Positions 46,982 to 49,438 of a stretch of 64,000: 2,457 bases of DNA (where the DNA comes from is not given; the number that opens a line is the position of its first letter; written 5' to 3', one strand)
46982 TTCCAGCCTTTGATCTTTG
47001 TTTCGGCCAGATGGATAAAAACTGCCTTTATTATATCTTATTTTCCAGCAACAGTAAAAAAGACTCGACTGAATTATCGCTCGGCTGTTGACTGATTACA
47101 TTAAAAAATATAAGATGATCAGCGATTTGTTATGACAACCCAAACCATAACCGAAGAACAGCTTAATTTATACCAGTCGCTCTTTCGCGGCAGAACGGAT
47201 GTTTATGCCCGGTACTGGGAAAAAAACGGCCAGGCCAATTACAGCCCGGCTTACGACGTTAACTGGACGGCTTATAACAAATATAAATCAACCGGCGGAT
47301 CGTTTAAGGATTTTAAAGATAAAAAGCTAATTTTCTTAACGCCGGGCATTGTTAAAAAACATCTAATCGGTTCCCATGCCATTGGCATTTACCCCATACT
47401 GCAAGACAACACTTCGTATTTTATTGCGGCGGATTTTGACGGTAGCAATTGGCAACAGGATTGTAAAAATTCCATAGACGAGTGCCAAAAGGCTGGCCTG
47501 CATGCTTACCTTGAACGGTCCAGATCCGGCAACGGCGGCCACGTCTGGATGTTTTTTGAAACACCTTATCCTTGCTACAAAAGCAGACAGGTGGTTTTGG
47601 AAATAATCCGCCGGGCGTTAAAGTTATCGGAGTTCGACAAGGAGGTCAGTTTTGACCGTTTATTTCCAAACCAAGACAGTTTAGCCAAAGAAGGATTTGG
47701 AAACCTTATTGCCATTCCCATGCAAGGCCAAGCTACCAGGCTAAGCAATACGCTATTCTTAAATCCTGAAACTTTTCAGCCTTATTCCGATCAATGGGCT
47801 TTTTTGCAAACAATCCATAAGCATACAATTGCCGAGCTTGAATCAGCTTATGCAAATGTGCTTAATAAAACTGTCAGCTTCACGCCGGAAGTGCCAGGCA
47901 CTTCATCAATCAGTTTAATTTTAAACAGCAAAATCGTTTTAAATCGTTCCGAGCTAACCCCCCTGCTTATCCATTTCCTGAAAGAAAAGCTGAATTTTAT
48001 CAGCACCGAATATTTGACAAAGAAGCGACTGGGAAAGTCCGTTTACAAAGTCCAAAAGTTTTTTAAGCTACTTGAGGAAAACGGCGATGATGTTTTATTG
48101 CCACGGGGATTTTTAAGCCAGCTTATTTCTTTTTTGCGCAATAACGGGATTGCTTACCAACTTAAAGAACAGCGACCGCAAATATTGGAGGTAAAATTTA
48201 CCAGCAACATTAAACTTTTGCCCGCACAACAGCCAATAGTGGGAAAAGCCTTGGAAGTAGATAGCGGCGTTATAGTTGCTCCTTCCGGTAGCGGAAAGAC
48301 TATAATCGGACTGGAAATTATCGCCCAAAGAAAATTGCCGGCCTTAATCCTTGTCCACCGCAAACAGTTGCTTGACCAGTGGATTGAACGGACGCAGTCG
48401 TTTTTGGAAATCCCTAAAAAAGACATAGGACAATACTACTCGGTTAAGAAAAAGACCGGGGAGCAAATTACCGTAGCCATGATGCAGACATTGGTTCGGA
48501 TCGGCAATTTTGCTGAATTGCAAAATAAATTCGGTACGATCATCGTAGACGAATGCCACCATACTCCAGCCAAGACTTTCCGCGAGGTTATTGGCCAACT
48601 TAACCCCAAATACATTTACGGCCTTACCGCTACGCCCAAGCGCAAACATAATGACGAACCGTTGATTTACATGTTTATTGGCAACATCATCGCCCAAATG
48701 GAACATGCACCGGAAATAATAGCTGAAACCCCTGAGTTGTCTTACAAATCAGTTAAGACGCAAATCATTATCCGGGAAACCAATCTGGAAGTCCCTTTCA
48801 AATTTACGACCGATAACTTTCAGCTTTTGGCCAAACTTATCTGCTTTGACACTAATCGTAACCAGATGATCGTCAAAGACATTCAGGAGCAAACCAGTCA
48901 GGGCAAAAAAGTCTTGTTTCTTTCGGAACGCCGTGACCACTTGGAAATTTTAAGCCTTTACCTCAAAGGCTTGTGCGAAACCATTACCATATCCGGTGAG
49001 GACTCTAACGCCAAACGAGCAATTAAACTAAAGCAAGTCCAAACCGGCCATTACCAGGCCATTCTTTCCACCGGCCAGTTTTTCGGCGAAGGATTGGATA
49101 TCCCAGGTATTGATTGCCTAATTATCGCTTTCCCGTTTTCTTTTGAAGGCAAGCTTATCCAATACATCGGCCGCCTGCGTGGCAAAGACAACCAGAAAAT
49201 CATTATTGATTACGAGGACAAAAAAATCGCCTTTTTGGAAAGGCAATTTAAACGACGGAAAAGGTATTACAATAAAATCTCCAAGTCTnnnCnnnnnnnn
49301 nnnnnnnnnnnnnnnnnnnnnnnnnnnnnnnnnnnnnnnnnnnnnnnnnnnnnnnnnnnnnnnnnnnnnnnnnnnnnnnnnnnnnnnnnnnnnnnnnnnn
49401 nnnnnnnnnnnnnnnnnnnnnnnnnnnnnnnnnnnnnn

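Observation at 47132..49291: PrimPol (AEP) domain fused to an SF2 DECH-box helicase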

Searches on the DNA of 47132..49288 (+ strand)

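Call 44: search_dna_similar(query=L088:7863-10229:+, collection=ecoli_genomes, mode=near, max_rows=12, rows=spread)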
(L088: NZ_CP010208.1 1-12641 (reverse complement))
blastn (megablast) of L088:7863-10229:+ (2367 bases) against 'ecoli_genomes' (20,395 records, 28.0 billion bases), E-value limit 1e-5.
Records with a match: 878; places in all: 908; records where one place covers at least 80% of the query: 685.
Genomes with a match: 876 of 5426; with a place that covers at least 80% of the query: 684. Places per genome that has any: lowest 1, median 1, highest 3. On chromosomes: 901 places; on plasmids: 7.
Best place of each record, by identity: >=99% 8; 95-99% 727; 90-95% 16; 80-90% 125; 60-80% 2.
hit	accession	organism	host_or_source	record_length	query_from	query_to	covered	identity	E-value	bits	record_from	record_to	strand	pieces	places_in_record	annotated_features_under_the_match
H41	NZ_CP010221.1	Escherichia coli strain M19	mouse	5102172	1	2367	100%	100.0%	0e+0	4372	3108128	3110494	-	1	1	TOTE conflict system archaeo-eukaryotic primase domain-containing ...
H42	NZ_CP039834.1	Escherichia coli O157:H7 strain MB41-1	cattle feces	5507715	1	2367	100%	96.5%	0e+0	3917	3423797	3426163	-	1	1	TOTE conflict system archaeo-eukaryotic primase domain-containing ...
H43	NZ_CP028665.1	Escherichia coli strain 118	cattle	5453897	1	2367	100%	96.5%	0e+0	3917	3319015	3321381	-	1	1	TOTE conflict system archaeo-eukaryotic primase domain-containing ...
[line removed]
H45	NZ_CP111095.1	Escherichia coli strain TW14588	Lactuca sativa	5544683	1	2367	100%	96.5%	0e+0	3917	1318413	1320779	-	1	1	TOTE conflict system archaeo-eukaryotic primase domain-containing ...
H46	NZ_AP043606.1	Escherichia coli strain AST198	Homo sapiens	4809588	1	2367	100%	96.5%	0e+0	3917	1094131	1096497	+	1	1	TOTE conflict system archaeo-eukaryotic primase domain-containing ...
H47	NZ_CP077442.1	Escherichia coli O111:H8 strain SF4-1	Face Flies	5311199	1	2367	100%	96.5%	0e+0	3906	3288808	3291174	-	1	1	TOTE conflict system archaeo-eukaryotic primase domain-containing ...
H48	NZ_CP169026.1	Escherichia coli strain UTME-2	beef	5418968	1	2345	99%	96.2%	0e+0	3843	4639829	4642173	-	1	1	DEAD/DEAH box helicase family protein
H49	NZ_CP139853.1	Escherichia coli strain Nord122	Homo sapiens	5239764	1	2339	99%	96.3%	0e+0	3861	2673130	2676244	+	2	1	DEAD/DEAH box helicase family protein | TOTE conflict system archaeo-eukaryotic primase domain-containing ... | IS1 family transposase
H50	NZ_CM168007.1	Escherichia coli strain PEC411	Sus scrofa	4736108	1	911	38%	96.1%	0e+0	1471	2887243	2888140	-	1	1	TOTE conflict system archaeo-eukaryotic primase domain-containing ... | tnpB: IS66 family insertion sequence element accessory protein TnpB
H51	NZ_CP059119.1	Escherichia coli strain Ec42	Homo sapiens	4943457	65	349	12%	88.1%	3e-87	333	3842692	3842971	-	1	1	TOTE conflict system archaeo-eukaryotic primase domain-containing ...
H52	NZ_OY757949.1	Escherichia coli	-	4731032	831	911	3%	95.1%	1e-25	128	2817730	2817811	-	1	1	helicase | tnpB: IS66 family insertion sequence element accessory protein TnpB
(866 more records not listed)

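Call 51: get_annotated_region(hit=H42, flank=12000)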
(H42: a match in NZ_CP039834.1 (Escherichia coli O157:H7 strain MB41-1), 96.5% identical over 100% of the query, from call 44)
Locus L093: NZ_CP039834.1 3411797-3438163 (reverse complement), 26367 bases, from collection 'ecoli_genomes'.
description: Escherichia coli O157:H7 strain MB41-1 chromosome, complete genome
organism: Escherichia coli O157:H7 strain MB41-1 (NCBI taxid 83334)
replicon: chromosome; assembly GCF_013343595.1
host: -; source: cattle feces; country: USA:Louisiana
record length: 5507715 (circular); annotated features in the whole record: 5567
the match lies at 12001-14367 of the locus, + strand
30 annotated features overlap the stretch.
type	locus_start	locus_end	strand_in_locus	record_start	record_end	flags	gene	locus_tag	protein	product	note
CDS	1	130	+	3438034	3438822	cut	-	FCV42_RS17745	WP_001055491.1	outer membrane lipoprotein-sorting protein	-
CDS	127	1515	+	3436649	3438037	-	-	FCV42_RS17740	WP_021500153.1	hypothetical protein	-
CDS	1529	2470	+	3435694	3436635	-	-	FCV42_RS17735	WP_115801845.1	ACP S-malonyltransferase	-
CDS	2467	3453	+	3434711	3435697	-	ycdU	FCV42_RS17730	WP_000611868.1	protein YcdU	-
CDS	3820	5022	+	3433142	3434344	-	-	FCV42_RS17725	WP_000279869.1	tyrosine-type recombinase/integrase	-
CDS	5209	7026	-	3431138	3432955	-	-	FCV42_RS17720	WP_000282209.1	hypothetical protein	-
CDS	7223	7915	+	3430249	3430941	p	-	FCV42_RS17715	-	IS1 family transposase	frameshifted; internal stop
CDS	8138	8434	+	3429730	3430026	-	-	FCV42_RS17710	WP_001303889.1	helix-turn-helix transcriptional regulator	-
CDS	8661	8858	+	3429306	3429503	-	-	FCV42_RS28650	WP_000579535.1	DUF3987 domain-containing protein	-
CDS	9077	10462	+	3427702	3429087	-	-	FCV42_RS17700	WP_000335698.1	YfjI family protein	-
CDS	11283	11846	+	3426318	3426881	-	-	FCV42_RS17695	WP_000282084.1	inovirus-type Gp2 protein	-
CDS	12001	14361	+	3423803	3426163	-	-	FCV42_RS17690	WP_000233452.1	TOTE conflict system archaeo-eukaryotic primase domain-containing protein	-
CDS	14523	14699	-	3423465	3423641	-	-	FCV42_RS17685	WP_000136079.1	hypothetical protein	-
CDS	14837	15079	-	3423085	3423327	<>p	-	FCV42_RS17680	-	IS30 family transposase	incomplete; partial in the middle of a contig; missing N-terminus and C-terminus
CDS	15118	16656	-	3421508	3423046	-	-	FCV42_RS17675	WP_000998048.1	IS66-like element ISEc8 family transposase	-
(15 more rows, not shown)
